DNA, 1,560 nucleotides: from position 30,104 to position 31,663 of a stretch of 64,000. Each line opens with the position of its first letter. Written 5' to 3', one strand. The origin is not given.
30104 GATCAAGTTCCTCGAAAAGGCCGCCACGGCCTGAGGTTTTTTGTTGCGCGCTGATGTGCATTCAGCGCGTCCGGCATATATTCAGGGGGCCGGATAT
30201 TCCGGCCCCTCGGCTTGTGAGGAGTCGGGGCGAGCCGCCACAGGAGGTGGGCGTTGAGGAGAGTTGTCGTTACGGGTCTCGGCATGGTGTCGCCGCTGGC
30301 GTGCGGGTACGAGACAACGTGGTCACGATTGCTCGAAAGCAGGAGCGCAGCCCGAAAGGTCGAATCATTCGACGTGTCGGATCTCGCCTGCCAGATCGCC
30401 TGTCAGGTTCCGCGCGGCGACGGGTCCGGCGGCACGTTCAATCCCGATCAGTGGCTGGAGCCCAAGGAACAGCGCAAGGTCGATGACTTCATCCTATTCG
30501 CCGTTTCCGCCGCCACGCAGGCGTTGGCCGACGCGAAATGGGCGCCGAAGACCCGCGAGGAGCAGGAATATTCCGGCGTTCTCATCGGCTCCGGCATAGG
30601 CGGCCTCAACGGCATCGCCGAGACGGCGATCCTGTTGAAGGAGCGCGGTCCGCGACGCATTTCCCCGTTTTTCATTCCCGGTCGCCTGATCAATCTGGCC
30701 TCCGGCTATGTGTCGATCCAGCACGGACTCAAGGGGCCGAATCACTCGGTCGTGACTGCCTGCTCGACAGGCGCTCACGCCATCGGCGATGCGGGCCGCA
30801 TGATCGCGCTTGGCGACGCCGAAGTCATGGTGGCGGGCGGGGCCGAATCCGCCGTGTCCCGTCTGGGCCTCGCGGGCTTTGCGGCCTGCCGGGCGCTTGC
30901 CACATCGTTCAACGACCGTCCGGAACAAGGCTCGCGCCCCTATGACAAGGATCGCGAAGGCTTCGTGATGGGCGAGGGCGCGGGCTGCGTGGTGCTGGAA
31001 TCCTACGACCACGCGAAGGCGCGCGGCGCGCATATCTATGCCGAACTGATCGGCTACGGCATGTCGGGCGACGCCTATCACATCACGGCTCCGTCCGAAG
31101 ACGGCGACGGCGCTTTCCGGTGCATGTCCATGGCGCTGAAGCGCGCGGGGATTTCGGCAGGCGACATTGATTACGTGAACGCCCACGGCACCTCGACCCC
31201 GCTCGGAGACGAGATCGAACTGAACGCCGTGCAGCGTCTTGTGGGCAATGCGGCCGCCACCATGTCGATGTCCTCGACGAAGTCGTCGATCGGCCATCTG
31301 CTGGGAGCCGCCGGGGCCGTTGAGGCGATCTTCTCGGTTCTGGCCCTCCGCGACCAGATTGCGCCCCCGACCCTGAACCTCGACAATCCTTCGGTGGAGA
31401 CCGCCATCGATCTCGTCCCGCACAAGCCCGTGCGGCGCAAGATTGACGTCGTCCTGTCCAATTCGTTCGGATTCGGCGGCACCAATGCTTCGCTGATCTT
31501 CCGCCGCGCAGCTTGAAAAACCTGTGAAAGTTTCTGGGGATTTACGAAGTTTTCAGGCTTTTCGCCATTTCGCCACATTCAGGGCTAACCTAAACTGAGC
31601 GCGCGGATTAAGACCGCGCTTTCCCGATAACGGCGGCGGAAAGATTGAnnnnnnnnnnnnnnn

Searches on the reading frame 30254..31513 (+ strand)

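Call 83: search_protein_families(library=pfam, proteins=[window:30254-31513:+], max_evalue=0.00001)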
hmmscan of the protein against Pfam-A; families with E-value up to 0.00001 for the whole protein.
window:30254-31513:+ (420 aa): 2 families
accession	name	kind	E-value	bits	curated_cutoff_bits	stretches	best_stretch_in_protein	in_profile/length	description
PF00109.32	ketoacyl-synt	-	3.3e-53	181.3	20.8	1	1-253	1-251/252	Beta-ketoacyl synthase, N-terminal domain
PF02801.28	Ketoacyl-synt_C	-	1.5e-40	138.3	20.8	1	262-376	1-118/119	Beta-ketoacyl synthase, C-terminal domain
